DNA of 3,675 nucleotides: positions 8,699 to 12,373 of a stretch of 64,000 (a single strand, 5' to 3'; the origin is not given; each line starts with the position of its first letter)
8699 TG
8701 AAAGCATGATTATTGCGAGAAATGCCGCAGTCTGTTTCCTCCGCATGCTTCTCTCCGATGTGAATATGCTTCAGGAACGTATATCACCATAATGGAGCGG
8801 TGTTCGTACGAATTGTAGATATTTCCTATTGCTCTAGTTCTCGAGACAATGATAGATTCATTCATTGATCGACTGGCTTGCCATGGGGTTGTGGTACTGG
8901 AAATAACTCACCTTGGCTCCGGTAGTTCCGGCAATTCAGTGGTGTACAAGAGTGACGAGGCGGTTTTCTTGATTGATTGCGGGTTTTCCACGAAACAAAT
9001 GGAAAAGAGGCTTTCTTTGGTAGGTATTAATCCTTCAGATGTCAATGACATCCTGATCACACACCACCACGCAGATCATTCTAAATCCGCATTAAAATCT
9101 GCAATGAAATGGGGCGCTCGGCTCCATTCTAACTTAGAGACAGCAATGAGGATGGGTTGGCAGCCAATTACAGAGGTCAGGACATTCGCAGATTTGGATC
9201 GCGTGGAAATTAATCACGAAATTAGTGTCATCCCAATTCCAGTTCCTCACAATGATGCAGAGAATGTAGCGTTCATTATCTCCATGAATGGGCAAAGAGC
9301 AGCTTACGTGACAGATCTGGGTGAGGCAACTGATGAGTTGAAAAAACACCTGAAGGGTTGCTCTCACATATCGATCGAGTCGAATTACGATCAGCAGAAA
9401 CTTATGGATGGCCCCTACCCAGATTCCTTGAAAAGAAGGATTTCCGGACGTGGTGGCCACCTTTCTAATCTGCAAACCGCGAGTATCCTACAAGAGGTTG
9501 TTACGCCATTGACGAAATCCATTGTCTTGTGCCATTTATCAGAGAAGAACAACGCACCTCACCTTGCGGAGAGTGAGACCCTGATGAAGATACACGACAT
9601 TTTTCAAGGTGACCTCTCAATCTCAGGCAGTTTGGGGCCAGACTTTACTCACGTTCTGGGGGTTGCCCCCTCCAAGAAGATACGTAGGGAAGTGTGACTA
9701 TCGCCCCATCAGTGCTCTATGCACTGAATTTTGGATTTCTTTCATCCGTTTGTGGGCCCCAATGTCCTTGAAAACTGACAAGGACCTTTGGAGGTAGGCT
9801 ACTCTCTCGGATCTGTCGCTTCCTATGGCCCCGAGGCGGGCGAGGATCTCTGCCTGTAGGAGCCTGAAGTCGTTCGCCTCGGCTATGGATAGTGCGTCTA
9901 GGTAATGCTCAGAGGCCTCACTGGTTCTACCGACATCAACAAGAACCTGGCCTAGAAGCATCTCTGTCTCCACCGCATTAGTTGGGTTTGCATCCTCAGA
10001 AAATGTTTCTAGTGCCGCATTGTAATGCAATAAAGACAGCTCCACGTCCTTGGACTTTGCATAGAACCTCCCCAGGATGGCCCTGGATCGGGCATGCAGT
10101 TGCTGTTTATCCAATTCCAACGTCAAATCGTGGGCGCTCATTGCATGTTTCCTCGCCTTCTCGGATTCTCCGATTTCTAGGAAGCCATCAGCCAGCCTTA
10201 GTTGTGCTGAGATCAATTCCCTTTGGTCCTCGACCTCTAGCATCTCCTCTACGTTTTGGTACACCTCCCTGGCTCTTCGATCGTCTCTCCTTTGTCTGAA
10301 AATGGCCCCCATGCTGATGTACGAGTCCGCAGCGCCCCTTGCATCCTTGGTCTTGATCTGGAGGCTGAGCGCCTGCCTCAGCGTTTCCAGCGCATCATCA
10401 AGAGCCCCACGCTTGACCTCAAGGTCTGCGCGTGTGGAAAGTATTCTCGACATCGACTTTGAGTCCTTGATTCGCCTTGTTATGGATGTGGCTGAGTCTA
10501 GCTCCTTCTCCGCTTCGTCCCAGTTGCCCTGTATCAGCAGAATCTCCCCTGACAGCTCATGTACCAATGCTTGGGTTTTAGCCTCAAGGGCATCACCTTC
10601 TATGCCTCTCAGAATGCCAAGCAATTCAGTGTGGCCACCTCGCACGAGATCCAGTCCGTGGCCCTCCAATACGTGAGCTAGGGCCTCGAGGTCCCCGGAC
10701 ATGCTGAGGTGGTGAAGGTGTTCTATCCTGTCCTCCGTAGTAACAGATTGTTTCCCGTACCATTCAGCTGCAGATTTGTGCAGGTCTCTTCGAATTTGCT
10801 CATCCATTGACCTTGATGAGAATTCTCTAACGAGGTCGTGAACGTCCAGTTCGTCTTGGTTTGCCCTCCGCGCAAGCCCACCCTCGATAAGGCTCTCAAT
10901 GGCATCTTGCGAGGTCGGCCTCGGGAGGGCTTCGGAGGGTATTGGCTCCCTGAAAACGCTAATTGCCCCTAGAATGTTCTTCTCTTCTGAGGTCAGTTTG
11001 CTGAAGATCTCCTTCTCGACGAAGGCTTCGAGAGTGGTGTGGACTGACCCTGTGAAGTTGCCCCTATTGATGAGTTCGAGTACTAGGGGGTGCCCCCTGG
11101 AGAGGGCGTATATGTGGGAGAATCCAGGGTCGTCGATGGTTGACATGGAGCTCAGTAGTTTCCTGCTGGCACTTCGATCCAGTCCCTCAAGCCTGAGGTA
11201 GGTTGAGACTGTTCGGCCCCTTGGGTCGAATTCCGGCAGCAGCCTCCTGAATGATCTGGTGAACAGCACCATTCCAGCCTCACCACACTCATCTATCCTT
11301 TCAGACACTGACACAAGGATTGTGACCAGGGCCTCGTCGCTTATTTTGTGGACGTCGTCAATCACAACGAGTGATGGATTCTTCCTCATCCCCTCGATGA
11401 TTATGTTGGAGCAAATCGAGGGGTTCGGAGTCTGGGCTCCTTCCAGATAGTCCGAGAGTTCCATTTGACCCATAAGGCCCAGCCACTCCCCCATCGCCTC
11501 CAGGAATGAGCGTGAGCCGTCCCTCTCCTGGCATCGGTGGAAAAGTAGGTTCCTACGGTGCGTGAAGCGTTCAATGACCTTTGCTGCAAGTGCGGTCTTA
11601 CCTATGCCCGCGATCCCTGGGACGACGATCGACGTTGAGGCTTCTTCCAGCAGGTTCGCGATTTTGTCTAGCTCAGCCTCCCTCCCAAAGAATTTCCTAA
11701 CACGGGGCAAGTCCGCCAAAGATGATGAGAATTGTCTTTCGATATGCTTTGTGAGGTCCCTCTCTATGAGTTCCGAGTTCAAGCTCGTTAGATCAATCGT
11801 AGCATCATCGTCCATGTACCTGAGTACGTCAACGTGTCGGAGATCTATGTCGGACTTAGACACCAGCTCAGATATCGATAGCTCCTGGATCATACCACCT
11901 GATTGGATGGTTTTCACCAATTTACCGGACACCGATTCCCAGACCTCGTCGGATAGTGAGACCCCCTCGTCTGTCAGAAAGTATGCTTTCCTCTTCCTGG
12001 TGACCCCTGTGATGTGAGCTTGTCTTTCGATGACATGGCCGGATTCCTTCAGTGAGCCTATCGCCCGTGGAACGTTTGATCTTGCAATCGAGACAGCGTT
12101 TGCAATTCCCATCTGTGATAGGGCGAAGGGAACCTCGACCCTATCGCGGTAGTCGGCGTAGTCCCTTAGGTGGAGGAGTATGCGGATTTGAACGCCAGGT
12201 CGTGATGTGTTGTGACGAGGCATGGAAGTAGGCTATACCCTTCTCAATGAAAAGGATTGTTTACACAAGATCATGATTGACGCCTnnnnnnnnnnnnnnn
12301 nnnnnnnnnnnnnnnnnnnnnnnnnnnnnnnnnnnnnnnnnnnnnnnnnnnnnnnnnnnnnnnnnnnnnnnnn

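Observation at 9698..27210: Co-directional 17.5 kb surface module: giant AglB-fusion, membrane-anchored S8 subtilase, giant beta-helix/Ig-like surface protein, STAND regulator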

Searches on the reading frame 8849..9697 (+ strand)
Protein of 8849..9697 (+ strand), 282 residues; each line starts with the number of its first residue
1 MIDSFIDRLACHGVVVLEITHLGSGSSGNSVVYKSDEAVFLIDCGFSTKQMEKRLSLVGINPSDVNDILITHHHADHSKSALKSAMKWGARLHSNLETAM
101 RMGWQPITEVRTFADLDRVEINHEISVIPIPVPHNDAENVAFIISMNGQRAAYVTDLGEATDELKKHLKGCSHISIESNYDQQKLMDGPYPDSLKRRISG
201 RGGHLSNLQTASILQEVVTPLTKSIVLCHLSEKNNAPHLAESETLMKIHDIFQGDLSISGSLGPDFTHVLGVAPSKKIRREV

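Call 9: search_protein_families(library=pfam, proteins=[window:8849-9697:+], max_evalue=0.001)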
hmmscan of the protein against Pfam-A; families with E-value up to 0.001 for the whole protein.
window:8849-9697:+ (282 aa): 3 families
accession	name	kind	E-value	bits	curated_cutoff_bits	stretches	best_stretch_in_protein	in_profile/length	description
PF12706.13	Lactamase_B_2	-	2.1e-16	60.6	27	1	40-218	3-191/200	Beta-lactamase superfamily domain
PF00753.33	Lactamase_B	-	5.5e-14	53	22.7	1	26-122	4-115/196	Metallo-beta-lactamase superfamily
PF13483.12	Lactamase_B_3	-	0.0008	19.8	24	0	29-167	8-121/160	Beta-lactamase superfamily domain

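Call 93: search_protein_families(library=padloc, proteins=[window:8849-9697:+], max_evalue=0.001)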
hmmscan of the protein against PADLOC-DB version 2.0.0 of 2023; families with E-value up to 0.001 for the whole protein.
window:8849-9697:+ (282 aa): 1 family
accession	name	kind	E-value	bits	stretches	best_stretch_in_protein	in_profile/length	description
PDLC03805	RTasMBL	-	0.00031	18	1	24-80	8-63/322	DRT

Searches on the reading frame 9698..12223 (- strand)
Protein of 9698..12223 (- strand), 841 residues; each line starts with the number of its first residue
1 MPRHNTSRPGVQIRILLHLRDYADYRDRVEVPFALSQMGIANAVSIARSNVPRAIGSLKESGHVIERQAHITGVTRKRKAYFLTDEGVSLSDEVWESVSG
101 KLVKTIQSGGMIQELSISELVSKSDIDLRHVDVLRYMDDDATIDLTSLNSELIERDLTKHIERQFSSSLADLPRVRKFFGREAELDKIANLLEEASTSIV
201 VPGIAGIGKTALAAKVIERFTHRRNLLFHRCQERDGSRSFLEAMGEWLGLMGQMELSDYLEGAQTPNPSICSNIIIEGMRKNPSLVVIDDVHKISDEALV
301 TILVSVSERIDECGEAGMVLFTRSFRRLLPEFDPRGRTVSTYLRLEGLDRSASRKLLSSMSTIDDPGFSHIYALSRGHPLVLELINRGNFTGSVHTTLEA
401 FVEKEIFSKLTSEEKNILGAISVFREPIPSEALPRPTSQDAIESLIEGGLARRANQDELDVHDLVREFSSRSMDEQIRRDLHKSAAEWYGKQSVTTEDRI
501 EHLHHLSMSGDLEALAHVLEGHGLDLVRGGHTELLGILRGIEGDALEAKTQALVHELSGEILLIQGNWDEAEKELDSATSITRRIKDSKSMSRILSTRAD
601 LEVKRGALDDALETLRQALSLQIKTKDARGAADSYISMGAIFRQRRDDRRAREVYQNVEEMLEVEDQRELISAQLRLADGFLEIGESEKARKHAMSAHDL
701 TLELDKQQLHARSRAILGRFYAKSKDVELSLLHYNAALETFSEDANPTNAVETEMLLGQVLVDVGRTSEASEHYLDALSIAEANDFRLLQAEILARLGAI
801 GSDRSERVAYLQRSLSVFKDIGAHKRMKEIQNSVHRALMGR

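Call 4: search_protein_families(library=pfam, proteins=[window:9698-12223:-], max_evalue=0.01)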
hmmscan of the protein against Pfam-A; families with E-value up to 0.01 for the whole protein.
window:9698-12223:- (841 aa): 20 families
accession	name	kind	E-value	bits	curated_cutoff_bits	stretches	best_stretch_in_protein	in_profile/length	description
PF13424.12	TPR_12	-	6.3e-19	68.4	30.1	3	554-622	5-75/77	Tetratricopeptide repeat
PF07719.23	TPR_2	-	1.5e-11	43.9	27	0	554-581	3-30/34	Tetratricopeptide repeat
PF17874.7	TPR_MalT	-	2e-10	40.9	45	1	549-694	37-184/336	MalT-like TPR region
PF13401.12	AAA_22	-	3.1e-09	37.7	27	1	197-308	6-109/130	AAA domain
PF13191.12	AAA_16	-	6.2e-09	37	32.6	1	177-299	1-149/167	AAA ATPase domain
PF14938.12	SNAP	-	7e-09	36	25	1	564-670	47-153/282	Soluble NSF attachment protein, SNAP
PF13428.12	TPR_14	-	5.8e-07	30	23.5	0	597-621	6-30/44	Tetratricopeptide repeat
PF00931.28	NB-ARC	-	5.9e-07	29.4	23.5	1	182-313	2-129/248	NB-ARC domain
PF00515.34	TPR_1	-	8.9e-07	28.9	27.8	0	595-621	4-30/34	Tetratricopeptide repeat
PF13432.12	TPR_16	-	1.3e-06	29.1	32.7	0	756-799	2-46/65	Tetratricopeptide repeat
PF01637.24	ATPase_2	-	5.3e-06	26.8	33.2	1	178-228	1-53/225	ATPase domain predominantly from Archaea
PF13414.12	TPR_11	-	5.4e-06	26.5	26.8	0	600-621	2-23/42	TPR repeat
PF13181.12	TPR_8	-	1.5e-05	25.2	25.7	0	756-784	6-34/34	Tetratricopeptide repeat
PF09976.15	TPR_21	-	0.00016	21.9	25.5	0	652-791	40-186/193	Tetratricopeptide repeat-like domain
PF13374.12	TPR_10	-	0.0003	21.1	27.5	0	757-782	8-33/42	Tetratricopeptide repeat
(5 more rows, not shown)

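Call 5: search_protein_families(library=ncbifam, proteins=[window:9698-12223:-], max_evalue=0.01)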
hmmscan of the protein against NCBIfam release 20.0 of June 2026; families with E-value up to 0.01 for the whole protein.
window:9698-12223:- (841 aa): 10 families
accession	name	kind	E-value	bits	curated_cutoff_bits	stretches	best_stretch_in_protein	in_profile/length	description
NF003420.0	PRK04841.1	equivalog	3.4e-11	41.9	537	1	391-664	244-523/903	HTH-type transcriptional regulator MalT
NF053617.1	SARPRegAfsRStmc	equivalog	6.1e-10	37.7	1430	1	549-747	773-972/986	SARP-family global regulator AfsR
NF053520.1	HK_Porph_FimS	equivalog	3.7e-09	35.4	600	1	565-731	177-344/618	sensor histidine kinase FimS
NF053720.1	NsdA_fam_reg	subfamily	4.1e-09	36.4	75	2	755-804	205-254/432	NsdA family TPR-like regulatory protein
NF041717.1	HaaA_phane_TPR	equivalog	1.9e-07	29.6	1125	1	560-834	560-838/882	cyclophane-containing RiPP biosynthesis TPR protein HaaT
TIGR02521.1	type_IV_pilW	equivalog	0.00012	21.7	154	0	658-749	18-103/234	type IV pilus biogenesis/stability protein PilW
NF053779.1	BT3442_fam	equivalog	0.00079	18.3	940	0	731-804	82-155/563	BT3442 family protein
NF047507.1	TPR_BatC_Lepto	exception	0.00083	18.9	175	0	566-657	38-121/214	TPR repeat-containing protein BatC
NF047371.1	FlcA_CTERM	equivalog_domain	0.0013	17.3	300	1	589-784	351-540/646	periplasmic flagellar collar protein FlcA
TIGR02928.1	TIGR02928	subfamily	0.0032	16.4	181.3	0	177-223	16-67/366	orc1/cdc6 family replication initiation protein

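Call 29: search_solved_structures(query=window:9698-12223:-, max_evalue=0.001)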
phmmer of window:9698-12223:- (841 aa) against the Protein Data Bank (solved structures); distinct sequences matched with E-value up to 0.001: 2.
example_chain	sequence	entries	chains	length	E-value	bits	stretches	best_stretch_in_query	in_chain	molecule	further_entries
6mfv_A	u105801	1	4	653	1.1e-29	106.5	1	172-480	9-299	tetratricopeptide repeat sensor PH0952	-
7obi_A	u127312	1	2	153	0.00058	21.5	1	630-783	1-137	CTPR-rv4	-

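Call 93: search_protein_families(library=padloc, proteins=[window:9698-12223:-], max_evalue=0.001)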
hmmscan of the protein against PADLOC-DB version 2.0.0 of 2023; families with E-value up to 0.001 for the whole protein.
window:9698-12223:- (841 aa): 2 families
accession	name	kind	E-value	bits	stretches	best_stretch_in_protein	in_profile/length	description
PDLC01169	TPR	-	1.9e-06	25.5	1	552-658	109-214/252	TPR repeats containing protein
PDLC05079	PDC-S73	-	0.00023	18.1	1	152-222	148-217/752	-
